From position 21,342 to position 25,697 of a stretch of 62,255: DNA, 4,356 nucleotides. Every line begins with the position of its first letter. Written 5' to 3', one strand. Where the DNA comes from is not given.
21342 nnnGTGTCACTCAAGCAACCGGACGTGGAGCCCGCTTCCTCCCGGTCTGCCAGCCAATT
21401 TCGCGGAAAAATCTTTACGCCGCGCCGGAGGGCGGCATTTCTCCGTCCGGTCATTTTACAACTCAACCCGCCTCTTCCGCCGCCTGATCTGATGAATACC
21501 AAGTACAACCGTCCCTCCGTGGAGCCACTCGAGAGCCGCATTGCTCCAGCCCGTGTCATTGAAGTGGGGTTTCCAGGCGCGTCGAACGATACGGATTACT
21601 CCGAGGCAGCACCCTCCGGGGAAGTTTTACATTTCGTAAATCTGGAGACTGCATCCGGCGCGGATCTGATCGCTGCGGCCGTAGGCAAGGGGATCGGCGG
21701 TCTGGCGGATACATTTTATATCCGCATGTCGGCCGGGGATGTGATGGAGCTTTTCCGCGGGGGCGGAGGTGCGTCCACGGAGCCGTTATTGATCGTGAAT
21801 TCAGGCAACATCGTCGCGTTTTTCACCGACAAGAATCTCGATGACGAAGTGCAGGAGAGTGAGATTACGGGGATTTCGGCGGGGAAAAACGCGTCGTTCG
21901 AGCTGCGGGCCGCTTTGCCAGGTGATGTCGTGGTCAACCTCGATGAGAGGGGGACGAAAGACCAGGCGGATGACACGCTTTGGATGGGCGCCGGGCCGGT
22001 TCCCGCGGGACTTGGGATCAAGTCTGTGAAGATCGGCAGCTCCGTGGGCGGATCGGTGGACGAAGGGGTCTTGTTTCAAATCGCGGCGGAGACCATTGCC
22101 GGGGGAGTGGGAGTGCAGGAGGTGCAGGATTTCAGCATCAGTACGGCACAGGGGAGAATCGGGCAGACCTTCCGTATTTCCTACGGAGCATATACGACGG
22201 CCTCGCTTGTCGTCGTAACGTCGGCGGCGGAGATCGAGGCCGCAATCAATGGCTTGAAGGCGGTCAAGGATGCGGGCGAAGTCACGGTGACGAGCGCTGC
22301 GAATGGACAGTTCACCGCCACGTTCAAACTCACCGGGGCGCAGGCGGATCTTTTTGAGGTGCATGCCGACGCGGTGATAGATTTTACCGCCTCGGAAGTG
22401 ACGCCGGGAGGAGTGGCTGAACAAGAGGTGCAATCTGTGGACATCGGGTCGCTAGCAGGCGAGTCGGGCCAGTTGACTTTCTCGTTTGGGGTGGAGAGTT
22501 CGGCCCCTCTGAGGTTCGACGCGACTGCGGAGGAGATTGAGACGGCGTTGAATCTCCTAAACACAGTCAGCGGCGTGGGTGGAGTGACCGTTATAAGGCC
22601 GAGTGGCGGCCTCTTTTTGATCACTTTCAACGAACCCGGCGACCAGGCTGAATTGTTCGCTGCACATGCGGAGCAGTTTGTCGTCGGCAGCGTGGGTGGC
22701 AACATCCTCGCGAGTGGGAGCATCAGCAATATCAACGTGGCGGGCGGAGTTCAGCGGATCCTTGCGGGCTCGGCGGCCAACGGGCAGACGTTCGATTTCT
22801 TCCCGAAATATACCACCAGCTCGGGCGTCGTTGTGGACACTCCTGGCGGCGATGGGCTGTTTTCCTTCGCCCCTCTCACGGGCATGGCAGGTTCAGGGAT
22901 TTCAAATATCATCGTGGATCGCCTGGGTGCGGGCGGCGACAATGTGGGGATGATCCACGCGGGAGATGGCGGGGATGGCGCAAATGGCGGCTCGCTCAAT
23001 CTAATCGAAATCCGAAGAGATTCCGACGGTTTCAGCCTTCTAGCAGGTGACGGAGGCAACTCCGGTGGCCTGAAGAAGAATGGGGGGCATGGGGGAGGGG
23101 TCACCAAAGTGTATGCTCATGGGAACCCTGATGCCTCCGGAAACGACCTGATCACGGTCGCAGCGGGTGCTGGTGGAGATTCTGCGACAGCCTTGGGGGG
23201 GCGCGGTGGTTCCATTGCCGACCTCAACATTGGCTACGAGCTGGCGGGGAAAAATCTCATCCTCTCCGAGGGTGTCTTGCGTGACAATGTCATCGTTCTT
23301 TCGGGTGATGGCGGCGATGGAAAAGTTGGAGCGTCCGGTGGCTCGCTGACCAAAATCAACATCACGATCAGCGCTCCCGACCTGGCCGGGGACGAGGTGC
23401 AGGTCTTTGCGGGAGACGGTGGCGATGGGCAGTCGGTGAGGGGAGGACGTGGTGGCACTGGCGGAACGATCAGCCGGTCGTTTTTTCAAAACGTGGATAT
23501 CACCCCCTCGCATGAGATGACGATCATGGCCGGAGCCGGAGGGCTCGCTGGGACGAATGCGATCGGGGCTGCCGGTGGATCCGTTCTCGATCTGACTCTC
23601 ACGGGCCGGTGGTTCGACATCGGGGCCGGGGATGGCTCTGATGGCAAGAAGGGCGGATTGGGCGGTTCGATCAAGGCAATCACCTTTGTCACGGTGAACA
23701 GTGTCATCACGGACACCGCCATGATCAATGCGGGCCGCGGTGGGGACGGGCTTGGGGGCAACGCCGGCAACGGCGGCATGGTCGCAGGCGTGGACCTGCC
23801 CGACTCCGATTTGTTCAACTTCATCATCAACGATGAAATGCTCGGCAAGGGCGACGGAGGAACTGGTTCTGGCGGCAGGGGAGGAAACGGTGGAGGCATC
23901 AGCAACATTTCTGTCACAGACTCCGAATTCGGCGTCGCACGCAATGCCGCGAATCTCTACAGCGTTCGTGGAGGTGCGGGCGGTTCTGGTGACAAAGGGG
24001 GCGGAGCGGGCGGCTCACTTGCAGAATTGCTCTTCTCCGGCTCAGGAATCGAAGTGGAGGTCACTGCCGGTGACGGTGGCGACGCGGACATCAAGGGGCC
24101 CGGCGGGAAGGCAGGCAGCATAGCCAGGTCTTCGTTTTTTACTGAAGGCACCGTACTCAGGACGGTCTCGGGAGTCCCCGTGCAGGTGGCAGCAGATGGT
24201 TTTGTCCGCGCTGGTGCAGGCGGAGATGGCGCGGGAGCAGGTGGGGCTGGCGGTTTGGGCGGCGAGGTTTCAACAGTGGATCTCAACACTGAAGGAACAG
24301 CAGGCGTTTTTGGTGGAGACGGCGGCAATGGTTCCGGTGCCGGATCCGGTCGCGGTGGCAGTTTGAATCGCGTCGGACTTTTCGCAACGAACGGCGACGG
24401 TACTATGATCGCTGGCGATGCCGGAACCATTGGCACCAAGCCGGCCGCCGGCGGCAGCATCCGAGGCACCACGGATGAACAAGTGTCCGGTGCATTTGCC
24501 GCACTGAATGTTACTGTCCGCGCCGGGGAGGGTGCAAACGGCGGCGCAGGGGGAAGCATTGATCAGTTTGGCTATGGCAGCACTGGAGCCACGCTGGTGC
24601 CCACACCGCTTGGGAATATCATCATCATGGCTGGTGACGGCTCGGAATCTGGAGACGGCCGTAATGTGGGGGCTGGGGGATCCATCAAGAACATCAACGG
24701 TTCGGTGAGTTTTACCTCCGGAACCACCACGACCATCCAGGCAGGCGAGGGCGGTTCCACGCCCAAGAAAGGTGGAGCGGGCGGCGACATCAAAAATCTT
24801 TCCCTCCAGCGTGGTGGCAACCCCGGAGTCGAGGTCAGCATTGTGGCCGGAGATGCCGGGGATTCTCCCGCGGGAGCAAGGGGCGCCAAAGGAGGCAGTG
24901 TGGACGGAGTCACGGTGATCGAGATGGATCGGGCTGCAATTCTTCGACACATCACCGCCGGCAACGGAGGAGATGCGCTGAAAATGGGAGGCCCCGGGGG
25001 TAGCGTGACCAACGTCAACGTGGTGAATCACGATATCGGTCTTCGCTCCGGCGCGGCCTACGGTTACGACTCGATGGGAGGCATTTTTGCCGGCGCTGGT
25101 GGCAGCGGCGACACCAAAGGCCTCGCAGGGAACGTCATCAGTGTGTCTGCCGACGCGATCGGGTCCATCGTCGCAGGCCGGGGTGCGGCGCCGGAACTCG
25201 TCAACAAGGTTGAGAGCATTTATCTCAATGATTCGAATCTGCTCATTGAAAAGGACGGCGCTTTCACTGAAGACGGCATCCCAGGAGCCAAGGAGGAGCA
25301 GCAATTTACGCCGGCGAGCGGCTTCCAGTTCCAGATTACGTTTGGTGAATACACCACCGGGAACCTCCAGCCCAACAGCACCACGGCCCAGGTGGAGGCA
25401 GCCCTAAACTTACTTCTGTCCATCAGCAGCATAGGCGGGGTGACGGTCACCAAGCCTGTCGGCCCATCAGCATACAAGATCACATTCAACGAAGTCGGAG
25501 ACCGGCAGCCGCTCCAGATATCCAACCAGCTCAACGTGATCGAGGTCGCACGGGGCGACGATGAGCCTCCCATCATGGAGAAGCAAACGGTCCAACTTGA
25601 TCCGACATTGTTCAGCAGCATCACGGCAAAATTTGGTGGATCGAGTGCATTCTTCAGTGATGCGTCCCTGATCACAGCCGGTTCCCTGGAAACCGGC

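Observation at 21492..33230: Two-gene locus of giant signal-peptide-less proteins sharing an EPLE[SA]RIAPA N-terminal motif and a homologous head domain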

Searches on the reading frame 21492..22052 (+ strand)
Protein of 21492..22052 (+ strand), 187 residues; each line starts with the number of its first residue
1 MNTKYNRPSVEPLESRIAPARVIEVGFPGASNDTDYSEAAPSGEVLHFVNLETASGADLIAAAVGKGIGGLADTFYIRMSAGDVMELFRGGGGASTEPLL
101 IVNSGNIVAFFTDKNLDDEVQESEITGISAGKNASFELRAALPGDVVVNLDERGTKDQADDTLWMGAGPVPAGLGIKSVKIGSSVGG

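Call 19: find_homologous_proteins(query=A1, max_evalue=0.001)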
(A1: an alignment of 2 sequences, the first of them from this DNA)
Query A1 (2 sequences) (187 aa, profile of the alignment): 68 proteins with E <= 0.001 among 5446 candidates.
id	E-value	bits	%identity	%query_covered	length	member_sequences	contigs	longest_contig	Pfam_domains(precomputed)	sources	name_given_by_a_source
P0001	1.9e-70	255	80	100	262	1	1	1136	-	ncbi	ncbi:MAG: hypothetical protein WCO71_13010, partial [Pseudomonadota bacterium]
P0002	2.0e-58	215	32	78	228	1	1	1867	-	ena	-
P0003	9.5e-35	138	37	79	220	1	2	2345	-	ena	-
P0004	1.1e-34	138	44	33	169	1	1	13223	-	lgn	-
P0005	2.2e-34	137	33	43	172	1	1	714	-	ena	-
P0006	3.8e-34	136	33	43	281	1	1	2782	-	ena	-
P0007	8.7e-34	135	41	39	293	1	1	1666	-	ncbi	ncbi:MAG: hypothetical protein EOP84_21885, partial [Verrucomicrobiaceae bacterium]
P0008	2.2e-33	133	31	79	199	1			-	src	-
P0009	1.5e-31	128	33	43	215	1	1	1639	-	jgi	jgi:hypothetical protein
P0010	7.7e-31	125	31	45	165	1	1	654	-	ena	-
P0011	8.3e-31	125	41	35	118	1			-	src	-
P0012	1.3e-30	124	33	44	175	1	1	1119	-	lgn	-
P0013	5.7e-30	122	32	86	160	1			-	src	-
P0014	2.0e-29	121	30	80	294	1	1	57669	-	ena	-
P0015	7.4e-29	119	31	44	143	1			-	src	-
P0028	3.8e-22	97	29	79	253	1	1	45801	-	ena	-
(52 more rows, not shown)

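Call 22: find_encoding_contigs(protein=P0014, flank=10000, max_places=3)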
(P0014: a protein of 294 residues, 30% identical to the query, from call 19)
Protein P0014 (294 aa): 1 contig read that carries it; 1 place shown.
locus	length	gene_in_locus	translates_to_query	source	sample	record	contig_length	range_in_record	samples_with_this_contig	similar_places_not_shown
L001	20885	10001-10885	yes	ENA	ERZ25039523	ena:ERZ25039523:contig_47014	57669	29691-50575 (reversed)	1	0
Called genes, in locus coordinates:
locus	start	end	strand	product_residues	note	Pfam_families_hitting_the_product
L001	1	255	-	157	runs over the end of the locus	PF22769:DCD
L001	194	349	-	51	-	-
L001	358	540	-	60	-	-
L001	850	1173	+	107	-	-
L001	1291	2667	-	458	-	-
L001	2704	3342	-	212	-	PF11967:RecO_N, PF02565:RecO_C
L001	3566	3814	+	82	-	PF11950:DUF3467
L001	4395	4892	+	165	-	-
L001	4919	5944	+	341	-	-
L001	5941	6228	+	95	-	-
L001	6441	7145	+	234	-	-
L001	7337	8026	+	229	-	-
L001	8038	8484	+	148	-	-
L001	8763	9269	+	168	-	-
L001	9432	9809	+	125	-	-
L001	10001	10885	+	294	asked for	-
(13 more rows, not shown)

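Call 23: find_encoding_contigs(protein=P0028, flank=10000, max_places=3)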
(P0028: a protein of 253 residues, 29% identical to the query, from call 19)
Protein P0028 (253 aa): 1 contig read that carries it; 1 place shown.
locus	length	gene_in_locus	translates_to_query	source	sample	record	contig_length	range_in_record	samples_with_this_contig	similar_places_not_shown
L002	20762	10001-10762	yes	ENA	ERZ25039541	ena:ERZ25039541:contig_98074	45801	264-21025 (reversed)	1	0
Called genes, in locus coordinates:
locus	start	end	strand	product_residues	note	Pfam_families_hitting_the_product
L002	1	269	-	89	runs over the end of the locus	-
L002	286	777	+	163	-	PF05746:DALR_1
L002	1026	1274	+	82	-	-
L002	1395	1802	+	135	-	-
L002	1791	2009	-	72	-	-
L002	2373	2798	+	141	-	PF17804:TSP_NTD (weak), PF00595:PDZ, PF17820:PDZ_6 (faint)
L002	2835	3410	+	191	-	PF03572:Peptidase_S41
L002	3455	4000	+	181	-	PF11818:DUF3340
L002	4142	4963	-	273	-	-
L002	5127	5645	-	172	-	PF11967:RecO_N, PF02565:RecO_C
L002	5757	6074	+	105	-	PF11950:DUF3467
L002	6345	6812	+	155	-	-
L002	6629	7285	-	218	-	-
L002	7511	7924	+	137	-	-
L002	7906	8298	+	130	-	-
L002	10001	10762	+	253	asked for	-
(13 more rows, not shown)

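Call 25: search_protein_families(library=ncbifam, alignment_id=A2, max_evalue=10)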
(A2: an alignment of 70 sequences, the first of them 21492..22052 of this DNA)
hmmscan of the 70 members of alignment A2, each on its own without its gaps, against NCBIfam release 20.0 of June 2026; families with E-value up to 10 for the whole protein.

A. member 1, window:21492-22052:+ (187 aa): 1 family
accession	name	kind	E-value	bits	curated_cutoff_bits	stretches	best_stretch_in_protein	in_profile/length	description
NF010871.0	PRK14278.1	equivalog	0.1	11.4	502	1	56-112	67-119/378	molecular chaperone DnaJ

B. families by the number of members that match (of 70 scanned): 21 families
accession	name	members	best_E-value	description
NF045830.1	MYPU_1760_HExxH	7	0.0009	MYPU_1760 family metalloprotease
NF012209.1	LEPR-8K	2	0.12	LEPR-XLL domain-containing protein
NF006254.0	PRK08401.1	1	0.0075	L-aspartate oxidase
NF011990.0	PRK15446.2-6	1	0.012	alpha-D-ribose 1-methylphosphonate 5-triphosphate diphosphatase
NF000096.1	stregra_B_VgbB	1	0.022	streptogramin B lyase Vgb(B)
TIGR00008.1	infA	1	0.026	translation initiation factor IF-1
NF041540.1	dockerin_GC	1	0.033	GC-type dockerin domain-anchored protein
NF000157.1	fusid_est_FusH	1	0.038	fusidic acid esterase FusH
NF001614.1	PRK00402.1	1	0.067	aconitase/3-isopropylmalate dehydratase large subunit family protein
NF005925.0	PRK07938.1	1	0.068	enoyl-CoA hydratase family protein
NF010871.0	PRK14278.1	1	0.1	molecular chaperone DnaJ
NF007848.0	PRK10557.1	1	0.12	prepilin peptidase-dependent protein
NF001812.0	PRK00539.1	1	0.13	F0F1 ATP synthase subunit epsilon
NF002076.0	PRK00913.2-3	1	0.13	leucyl aminopeptidase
NF043072.1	GAS_sig_Nterm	1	0.14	SpoV family signaling peptide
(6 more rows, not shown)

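Call 34: search_protein_families(library=pfam, alignment_id=A2, max_evalue=10)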
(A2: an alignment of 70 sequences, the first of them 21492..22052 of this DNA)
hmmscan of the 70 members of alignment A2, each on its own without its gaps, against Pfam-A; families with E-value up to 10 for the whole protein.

A. member 1, window:21492-22052:+ (187 aa): 1 family
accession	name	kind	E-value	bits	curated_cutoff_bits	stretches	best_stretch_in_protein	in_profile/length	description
PF08787.18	Alginate_lyase2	-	0.3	11.3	29.7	1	84-159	103-183/225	Alginate lyase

B. families by the number of members that match (of 70 scanned): 21 families
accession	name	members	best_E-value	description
PF00036.39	EF-hand_1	9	0.027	EF hand domain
PF23657.1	DUF7151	6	0.0056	Domain of unknown function (DUF7151)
PF13202.12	EF-hand_5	4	0.043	EF hand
PF13715.12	CarbopepD_reg_2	2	0.091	CarboxypepD_reg-like domain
PF20009.4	GEVED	1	0.0056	GEVED domain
PF21557.3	RhaB_D2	1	0.013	Alpha-L-rhamnosidase, domain D2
PF09534.15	Trp_oprn_chp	1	0.016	Tryptophan-associated transmembrane protein (Trp_oprn_chp)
PF15525.12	DUF4652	1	0.019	Domain of unknown function (DUF4652)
PF01469.24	Pentapeptide_2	1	0.064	Pentapeptide repeats (8 copies)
PF13833.12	EF-hand_8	1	0.065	EF-hand domain pair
PF16773.11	Phage_SSB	1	0.076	Lactococcus phage single-stranded DNA binding protein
PF12120.14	Arr-ms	1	0.079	Rifampin ADP-ribosyl transferase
PF17961.7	Big_8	1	0.086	Bacterial Ig domain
PF15967.10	Nucleoporin_FG2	1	0.093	Nucleoporin FG repeated region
PF03664.19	Glyco_hydro_62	1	0.1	Glycosyl hydrolase family 62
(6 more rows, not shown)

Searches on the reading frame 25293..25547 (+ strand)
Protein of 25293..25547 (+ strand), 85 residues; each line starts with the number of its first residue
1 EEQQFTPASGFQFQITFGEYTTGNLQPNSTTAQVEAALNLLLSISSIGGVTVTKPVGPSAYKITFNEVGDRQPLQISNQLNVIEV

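Call 73: search_protein_representatives(alignment_id=A4)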
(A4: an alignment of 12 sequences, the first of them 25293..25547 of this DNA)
Query: 12 sequences, 84 profile positions. Proteins with E-value up to 0.001 (for the whole library): 3813; up to 1e-10: 1116; up to 1e-30: 124. The best 150 are listed.
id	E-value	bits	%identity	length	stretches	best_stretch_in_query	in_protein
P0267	0.0e+00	1147.5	-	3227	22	1-73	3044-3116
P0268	5.3e-291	955.3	-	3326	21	3-79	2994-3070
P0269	9.7e-247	813.5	-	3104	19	3-79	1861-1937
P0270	1.2e-230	761.9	-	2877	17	4-79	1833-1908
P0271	3.5e-210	696.3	-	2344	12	2-79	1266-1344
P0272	3.7e-148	497.6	-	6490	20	9-73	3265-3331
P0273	9.4e-131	441.8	-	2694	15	10-78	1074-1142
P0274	2.1e-114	389.4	-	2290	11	9-82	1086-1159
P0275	5.8e-110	375.2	-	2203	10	5-75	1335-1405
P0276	1.2e-109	374.2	-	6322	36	7-76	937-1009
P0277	1.9e-107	367.1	-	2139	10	1-80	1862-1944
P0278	1.6e-106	364.1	-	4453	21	7-67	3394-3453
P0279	5.5e-106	362.4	-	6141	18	9-76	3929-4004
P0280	1.6e-105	360.9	-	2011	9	6-79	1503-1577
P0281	4.0e-104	356.5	-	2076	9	8-76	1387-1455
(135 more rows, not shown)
